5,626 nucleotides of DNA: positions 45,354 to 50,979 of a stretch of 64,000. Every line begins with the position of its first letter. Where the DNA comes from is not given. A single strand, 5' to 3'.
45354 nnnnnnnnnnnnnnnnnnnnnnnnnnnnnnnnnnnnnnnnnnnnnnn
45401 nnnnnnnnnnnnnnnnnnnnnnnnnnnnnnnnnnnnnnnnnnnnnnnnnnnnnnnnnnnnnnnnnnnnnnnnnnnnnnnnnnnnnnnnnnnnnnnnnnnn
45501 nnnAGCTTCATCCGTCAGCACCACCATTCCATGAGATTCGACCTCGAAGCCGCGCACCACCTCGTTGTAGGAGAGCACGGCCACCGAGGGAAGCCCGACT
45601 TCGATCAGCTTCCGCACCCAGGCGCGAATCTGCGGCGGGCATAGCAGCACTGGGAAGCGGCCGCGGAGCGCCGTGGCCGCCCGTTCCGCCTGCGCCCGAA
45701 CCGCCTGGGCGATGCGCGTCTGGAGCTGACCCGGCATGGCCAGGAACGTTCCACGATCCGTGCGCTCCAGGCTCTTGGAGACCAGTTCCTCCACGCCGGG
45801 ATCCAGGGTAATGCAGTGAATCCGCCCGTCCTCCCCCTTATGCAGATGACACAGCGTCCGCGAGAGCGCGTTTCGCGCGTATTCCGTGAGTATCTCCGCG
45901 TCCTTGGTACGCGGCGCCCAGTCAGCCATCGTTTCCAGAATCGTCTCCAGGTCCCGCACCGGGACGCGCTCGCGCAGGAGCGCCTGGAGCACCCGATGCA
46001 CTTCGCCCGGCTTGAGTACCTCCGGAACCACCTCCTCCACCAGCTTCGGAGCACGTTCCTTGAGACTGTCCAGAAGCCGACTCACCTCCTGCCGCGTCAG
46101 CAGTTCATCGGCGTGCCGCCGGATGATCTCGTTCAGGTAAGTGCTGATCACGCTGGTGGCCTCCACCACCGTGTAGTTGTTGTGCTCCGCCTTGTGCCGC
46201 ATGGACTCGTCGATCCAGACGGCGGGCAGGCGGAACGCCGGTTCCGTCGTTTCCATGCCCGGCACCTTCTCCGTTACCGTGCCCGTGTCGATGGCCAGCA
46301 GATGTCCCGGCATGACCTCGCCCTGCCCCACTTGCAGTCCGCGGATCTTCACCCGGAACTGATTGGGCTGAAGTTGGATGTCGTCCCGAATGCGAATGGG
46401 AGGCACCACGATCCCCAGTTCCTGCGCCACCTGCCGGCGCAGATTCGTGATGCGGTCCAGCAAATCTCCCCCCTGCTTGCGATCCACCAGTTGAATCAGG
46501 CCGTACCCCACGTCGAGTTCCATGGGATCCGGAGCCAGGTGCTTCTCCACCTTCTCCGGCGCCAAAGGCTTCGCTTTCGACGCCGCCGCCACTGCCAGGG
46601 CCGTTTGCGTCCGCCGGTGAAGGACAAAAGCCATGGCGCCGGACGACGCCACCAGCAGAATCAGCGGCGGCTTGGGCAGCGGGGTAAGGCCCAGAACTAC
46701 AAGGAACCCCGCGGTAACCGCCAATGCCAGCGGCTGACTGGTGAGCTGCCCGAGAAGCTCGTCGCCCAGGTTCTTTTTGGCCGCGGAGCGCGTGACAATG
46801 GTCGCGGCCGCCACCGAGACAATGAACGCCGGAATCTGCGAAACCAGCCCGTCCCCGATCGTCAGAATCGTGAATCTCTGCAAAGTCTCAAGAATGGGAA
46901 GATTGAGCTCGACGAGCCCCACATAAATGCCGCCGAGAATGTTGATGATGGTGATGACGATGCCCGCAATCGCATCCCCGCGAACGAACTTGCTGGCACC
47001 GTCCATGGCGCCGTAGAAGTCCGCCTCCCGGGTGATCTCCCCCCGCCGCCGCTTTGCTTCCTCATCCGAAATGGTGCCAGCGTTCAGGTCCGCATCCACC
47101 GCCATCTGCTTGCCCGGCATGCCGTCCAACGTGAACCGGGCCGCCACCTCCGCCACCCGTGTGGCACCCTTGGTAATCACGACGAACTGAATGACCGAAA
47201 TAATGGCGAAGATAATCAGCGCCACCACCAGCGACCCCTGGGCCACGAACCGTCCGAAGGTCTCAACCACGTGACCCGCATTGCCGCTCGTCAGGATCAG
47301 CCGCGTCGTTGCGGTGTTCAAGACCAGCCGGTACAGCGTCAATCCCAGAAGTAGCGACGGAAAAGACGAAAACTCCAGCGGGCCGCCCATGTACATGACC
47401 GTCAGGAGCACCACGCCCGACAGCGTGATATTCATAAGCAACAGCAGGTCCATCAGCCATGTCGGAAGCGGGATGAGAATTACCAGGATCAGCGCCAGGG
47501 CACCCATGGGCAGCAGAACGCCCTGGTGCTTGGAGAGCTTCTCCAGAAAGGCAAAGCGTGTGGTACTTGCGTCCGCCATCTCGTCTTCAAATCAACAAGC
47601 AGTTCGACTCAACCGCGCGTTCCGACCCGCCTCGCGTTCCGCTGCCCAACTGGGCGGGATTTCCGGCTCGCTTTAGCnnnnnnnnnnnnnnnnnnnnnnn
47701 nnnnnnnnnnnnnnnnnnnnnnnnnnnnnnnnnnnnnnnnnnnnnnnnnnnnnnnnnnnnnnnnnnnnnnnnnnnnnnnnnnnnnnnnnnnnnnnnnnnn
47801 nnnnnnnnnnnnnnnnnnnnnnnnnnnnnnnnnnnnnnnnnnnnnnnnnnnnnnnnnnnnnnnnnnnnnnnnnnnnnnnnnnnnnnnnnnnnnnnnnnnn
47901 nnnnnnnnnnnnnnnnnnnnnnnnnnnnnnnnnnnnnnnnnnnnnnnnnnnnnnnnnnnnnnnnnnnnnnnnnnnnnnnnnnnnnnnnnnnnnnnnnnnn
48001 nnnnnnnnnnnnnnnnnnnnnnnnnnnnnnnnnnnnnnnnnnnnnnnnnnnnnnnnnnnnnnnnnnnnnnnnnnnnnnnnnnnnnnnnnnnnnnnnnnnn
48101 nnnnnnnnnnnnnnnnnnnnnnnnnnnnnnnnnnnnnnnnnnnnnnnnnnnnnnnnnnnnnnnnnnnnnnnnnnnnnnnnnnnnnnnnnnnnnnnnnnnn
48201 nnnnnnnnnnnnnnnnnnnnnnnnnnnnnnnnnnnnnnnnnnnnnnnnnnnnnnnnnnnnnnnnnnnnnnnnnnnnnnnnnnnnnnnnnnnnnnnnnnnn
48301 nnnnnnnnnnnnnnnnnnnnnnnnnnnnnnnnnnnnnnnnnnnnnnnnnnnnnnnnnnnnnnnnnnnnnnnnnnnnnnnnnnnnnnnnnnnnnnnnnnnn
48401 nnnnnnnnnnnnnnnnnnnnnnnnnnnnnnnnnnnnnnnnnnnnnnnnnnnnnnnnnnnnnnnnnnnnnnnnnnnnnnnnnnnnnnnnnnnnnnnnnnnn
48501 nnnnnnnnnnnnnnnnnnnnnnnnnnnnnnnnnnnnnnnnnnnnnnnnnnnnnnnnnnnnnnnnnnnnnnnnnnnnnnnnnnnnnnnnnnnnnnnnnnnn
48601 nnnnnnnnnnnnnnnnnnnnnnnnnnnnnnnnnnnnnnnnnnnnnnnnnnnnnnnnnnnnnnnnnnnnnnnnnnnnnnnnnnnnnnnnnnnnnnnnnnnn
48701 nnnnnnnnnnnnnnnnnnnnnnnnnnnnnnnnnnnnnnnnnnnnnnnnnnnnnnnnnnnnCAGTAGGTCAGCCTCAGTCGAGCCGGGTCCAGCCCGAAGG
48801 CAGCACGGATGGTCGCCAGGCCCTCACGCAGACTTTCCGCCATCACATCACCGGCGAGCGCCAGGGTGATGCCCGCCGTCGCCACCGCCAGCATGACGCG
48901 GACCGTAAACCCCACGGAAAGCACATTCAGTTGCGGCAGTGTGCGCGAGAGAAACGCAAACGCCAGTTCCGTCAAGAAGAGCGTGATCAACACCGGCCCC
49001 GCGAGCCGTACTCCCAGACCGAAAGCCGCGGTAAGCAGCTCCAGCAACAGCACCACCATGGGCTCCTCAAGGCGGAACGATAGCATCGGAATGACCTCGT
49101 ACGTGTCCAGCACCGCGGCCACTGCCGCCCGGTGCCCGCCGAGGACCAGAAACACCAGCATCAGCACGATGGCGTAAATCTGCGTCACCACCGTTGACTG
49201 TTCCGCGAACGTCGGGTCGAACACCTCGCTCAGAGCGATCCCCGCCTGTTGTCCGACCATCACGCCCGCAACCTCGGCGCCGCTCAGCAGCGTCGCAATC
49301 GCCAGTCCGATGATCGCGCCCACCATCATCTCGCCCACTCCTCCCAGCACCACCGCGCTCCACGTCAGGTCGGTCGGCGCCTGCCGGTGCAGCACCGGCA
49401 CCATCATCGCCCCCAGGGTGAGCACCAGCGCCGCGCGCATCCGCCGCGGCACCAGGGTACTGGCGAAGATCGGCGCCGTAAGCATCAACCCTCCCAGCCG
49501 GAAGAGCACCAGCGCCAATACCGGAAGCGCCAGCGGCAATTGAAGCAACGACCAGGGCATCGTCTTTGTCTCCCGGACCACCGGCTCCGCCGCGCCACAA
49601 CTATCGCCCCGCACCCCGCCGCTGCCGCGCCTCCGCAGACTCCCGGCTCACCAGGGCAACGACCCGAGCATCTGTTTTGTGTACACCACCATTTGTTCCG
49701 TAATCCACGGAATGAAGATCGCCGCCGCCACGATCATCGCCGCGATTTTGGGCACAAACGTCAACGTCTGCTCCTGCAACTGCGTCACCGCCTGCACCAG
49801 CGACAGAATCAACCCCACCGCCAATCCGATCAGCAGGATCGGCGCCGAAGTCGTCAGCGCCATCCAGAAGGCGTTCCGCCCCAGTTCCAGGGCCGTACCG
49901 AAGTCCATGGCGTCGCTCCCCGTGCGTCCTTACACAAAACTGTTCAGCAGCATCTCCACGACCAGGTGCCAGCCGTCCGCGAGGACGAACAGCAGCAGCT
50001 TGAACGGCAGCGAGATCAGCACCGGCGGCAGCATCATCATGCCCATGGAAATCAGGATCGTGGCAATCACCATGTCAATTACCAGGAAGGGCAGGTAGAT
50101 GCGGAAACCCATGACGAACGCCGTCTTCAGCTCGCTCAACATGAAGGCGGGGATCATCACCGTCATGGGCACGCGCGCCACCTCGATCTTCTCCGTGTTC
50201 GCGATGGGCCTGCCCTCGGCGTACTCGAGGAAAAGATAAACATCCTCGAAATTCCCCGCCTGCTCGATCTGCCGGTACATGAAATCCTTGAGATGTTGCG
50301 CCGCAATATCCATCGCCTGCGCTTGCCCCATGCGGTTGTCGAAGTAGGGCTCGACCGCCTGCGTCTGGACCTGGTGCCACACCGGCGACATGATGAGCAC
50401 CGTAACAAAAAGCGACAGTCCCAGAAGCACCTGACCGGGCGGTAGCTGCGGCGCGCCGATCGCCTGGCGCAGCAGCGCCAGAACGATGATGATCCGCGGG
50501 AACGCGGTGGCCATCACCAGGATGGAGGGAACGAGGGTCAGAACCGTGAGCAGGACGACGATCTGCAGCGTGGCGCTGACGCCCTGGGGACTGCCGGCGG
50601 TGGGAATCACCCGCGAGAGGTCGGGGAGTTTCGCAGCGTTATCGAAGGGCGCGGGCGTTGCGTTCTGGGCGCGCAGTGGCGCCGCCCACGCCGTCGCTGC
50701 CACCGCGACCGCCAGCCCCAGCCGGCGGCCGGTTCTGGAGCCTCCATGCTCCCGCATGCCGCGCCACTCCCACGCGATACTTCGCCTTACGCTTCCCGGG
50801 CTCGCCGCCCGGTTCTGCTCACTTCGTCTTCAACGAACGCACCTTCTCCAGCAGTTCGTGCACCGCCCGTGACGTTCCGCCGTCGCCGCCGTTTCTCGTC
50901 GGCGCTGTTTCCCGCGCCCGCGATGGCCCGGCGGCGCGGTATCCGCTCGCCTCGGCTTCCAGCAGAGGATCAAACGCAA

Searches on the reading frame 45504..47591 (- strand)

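Call 31: search_protein_families(library=pfam, proteins=[window:45504-47591:-], max_evalue=0.001)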
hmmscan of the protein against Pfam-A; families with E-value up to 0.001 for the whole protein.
window:45504-47591:- (696 aa): 1 family
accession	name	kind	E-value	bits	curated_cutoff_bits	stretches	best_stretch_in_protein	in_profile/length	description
PF00771.25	FHIPEP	-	1.7e-254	846.7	29.1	1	35-680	2-654/657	FHIPEP family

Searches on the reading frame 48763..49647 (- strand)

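Call 31: search_protein_families(library=pfam, proteins=[window:48763-49647:-], max_evalue=0.001)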
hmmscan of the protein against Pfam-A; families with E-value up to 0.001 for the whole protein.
window:48763-49647:- (295 aa): 1 family
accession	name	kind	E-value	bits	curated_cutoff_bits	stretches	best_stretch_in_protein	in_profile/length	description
PF01311.25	Bac_export_1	-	5.4e-50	170.6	27.8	1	43-274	3-228/230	Bacterial export proteins, family 1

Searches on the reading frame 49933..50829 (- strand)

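Call 31: search_protein_families(library=pfam, proteins=[window:49933-50829:-], max_evalue=0.001)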
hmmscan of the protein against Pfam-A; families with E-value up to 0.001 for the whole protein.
window:49933-50829:- (299 aa): 1 family
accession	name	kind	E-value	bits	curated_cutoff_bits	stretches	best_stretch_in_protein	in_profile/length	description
PF00813.25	FliP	-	2.7e-72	243.2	26.9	1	93-294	1-191/191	FliP family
